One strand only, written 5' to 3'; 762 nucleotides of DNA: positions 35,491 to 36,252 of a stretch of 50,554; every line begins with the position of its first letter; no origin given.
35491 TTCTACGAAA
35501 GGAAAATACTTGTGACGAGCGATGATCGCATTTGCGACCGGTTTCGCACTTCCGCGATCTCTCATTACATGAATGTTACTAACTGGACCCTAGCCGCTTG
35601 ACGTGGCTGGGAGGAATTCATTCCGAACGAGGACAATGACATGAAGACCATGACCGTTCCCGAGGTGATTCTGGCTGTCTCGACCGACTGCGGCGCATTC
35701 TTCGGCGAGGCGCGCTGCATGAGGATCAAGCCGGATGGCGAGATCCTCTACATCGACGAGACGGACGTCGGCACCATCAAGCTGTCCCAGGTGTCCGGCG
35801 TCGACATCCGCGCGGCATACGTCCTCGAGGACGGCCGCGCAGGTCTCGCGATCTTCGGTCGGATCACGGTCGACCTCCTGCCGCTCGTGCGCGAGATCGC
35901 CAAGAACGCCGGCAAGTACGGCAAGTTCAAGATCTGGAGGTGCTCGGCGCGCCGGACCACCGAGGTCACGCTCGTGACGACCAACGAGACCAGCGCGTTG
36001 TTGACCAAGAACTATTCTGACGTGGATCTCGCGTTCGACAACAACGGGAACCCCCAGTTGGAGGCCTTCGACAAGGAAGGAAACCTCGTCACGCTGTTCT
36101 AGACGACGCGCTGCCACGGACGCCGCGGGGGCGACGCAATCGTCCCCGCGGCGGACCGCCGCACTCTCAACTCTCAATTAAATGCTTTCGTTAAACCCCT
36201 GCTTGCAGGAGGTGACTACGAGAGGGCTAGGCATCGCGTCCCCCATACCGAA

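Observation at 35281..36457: Compositionally foreign ~1.2-kb island inside the pyrimidine gene cluster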

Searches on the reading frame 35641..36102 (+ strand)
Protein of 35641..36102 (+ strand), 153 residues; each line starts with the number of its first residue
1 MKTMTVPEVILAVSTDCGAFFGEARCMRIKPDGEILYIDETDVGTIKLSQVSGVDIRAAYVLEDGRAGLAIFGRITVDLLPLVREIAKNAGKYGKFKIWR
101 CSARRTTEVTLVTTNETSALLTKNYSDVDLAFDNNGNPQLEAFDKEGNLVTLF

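Call 5: search_protein_families(library=pfam, proteins=[window:35641-36102:+], max_evalue=1)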
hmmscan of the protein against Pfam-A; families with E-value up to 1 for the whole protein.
window:35641-36102:+ (153 aa): 1 family
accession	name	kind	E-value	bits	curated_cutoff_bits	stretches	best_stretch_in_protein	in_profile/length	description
PF20419.3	DUF6701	-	0.17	11.4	27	1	100-141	70-111/577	Family of unknown function (DUF6701)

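Call 7: find_homologous_proteins(query=window:35641-36099:+, max_evalue=0.01)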
Query window:35641-36099:+ (153 aa): 1 proteins with E <= 0.01 among 60 candidates.
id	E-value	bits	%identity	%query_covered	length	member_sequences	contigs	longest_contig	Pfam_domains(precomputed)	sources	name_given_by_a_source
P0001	3.4e-58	213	62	99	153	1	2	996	-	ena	-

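Call 9: find_encoding_contigs(protein=P0001, flank=10000, max_places=10)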
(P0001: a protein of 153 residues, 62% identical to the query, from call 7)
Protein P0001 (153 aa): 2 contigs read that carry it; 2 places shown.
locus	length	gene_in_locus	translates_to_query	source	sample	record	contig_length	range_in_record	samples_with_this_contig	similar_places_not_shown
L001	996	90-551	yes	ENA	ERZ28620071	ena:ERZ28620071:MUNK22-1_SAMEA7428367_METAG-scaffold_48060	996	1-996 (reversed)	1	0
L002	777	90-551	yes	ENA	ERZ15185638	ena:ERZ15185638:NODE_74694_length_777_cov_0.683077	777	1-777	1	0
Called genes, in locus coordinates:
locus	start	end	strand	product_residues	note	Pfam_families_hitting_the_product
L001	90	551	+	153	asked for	-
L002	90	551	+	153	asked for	-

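Call 10: find_encoding_contigs(protein=window:35641-36102:+, flank=10000, max_places=10)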
Protein window:35641-36102:+ (153 aa): no gene with exactly this product is on record in the collection.

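Call 34: search_protein_representatives(alignment_id=A1)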
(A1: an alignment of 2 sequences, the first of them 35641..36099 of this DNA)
Query: 2 sequences, 153 profile positions. Proteins with E-value up to 0.001 (for the whole library): 3; up to 1e-10: 1; up to 1e-30: 1. The best 3 are listed.
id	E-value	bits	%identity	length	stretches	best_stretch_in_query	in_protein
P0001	2.3e-90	316.2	-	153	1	1-153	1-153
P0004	2.1e-04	37.0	-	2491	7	71-106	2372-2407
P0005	4.4e-04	36.0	-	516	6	13-39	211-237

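Call 62: find_homologous_proteins(query=A6, max_evalue=0.1)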
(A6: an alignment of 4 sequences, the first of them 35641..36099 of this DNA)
Query A6 (4 sequences) (153 aa, profile of the alignment): 2 proteins with E <= 0.1 among 6567 candidates.
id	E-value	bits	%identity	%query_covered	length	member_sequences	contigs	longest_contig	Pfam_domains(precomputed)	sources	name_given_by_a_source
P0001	9.8e-78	277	62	99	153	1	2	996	-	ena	-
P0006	1.8e-31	127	32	31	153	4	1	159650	-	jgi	jgi:hypothetical protein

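Call 65: predict_structure(alignment_id=A1)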
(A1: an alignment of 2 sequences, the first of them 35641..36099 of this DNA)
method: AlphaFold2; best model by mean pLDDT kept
length: 153 residues; sequences in the alignment: 2
mean_pLDDT: 44.1   pTM: 0.31
mean pLDDT of the five models: 44.1, 41.2, 40.7, 38.9, 37.9
residues with pLDDT >= 90: 0; 70-90: 0; 50-70: 35; < 50: 118
segments of 3 or more residues with pLDDT < 50: 4-8, 10-25, 30-34, 40-46, 48-81, 89-136
pLDDT, mean of each block of 10 residues (from residue 1): 49 41 47 49 45 45 38 42 49 38 34 33 46 48 54 55
secondary structure, 60 per line:
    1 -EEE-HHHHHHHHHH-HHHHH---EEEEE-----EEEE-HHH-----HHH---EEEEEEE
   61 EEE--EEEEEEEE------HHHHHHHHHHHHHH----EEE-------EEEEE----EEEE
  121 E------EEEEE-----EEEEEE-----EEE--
elements in order: E2-4 H6-15 H17-21 E25-29 E35-38 E54-63 E66-73 H80-93 E98-100 E108-112 E117-121 E128-132 E138-143 E149-151

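Call 67: search_protein_families(library=phrogs, proteins=[window:35641-36099:+, P0001], max_evalue=1)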
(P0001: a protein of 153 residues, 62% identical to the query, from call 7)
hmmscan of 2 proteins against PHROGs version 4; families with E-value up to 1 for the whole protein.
window:35641-36099:+ (153 aa): 2 families
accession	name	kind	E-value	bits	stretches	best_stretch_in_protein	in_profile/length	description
phrog_11517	-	unknown function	0.2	12.4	1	16-125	71-175/188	-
phrog_35354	-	unknown function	0.33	12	1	83-123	42-82/133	-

P0001 (153 aa): 0 families

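Call 68: search_protein_families(library=padloc, proteins=[window:35641-36099:+, P0001], max_evalue=1)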
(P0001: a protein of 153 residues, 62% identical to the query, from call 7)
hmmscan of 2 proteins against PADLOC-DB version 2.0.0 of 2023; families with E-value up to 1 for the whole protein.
window:35641-36099:+ (153 aa): 0 families

P0001 (153 aa): 0 families

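Call 69: search_solved_structures(query=A6, max_evalue=10)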
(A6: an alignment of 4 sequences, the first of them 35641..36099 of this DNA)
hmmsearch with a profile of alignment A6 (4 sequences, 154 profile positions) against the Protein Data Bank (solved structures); distinct sequences matched with E-value up to 10: 3.
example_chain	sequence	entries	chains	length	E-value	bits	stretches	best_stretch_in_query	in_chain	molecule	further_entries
2dfe_A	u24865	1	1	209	0.9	12.4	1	17-84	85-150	Ribonuclease HII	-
1x1p_A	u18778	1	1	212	0.92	12.4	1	17-84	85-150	Ribonuclease HII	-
3scy_A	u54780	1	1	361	1.1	12.2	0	22-47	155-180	Hypothetical bacterial 6-phosphogluconolactonase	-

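Call 70: search_protein_families(library=pfam, proteins=[P0001], max_evalue=1)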
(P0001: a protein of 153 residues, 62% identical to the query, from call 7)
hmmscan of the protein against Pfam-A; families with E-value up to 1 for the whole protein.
P0001 (153 aa): 0 families

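Call 78: search_dna_similar(query=window:35641-36099:+, collection=phages, mode=protein, max_evalue=0.01)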
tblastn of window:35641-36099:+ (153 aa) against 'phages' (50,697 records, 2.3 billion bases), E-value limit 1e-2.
No match.

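Call 79: search_dna_similar(query=window:35641-36099:+, collection=plasmids, mode=protein, max_evalue=0.01)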
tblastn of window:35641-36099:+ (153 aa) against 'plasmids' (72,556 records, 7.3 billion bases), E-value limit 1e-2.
No match.

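Call 90: list_cluster_members(proteins=[P0006, P0001])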
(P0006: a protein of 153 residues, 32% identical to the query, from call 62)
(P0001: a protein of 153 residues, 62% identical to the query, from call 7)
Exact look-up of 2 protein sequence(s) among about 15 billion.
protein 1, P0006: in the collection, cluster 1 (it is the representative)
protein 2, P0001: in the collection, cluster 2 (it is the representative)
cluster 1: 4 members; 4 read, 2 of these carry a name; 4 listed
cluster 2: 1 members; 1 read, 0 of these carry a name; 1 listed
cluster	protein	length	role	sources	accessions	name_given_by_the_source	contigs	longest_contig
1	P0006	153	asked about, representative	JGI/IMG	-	hypothetical protein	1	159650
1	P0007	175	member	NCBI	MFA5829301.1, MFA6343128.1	MAG: hypothetical protein WC843_02290 [Candidatus Gracilibacteria bacterium]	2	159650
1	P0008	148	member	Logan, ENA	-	-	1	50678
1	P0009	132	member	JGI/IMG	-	-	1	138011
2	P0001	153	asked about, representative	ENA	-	-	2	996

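Call 91: find_encoding_contigs(protein=P0006, flank=4000, max_places=10)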
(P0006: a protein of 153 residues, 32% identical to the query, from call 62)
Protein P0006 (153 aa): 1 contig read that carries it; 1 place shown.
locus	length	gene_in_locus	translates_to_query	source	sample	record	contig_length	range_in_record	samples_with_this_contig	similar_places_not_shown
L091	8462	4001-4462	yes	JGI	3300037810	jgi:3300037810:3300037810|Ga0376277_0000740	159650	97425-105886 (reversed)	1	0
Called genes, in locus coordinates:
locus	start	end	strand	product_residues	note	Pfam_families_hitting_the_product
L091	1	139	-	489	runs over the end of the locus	PF01545:Cation_efflux, PF16916:ZT_dimer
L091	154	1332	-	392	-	PF01180:DHO_dh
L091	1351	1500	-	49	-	-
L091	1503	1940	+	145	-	-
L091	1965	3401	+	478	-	PF01979:Amidohydro_1, PF12890:DHOase, PF07969:Amidohydro_3 (weak)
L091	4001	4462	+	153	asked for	-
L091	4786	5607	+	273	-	PF04383:KilA-N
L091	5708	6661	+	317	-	PF01180:DHO_dh, PF01207:Dus (weak), PF01070:FMN_dh (faint)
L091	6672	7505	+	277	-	PF00175:NAD_binding_1, PF10418:DHODB_Fe-S_bind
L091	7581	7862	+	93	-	PF05015:HigB-like_toxin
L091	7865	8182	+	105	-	PF01381:HTH_3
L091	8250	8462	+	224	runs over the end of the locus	PF00156:Pribosyltran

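Call 92: find_encoding_contigs(protein=P0008, flank=4000, max_places=5)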
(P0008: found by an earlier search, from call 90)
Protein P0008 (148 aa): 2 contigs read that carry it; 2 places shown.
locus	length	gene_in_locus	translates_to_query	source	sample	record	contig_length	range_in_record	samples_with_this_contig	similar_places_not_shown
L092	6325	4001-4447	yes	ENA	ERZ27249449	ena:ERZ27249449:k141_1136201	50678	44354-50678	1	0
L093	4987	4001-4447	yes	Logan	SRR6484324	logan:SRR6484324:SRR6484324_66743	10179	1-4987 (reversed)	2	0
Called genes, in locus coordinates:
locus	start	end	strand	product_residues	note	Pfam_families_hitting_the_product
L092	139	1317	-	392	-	PF01180:DHO_dh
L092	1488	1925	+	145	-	-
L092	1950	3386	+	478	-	PF01979:Amidohydro_1, PF12890:DHOase, PF07969:Amidohydro_3 (weak)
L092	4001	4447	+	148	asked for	-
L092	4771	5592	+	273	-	PF04383:KilA-N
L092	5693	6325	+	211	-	?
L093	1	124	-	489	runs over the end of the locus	PF01545:Cation_efflux, PF16916:ZT_dimer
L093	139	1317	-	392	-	PF01180:DHO_dh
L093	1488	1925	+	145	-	-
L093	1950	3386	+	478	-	PF01979:Amidohydro_1, PF12890:DHOase, PF07969:Amidohydro_3 (weak)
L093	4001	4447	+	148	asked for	-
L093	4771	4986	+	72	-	?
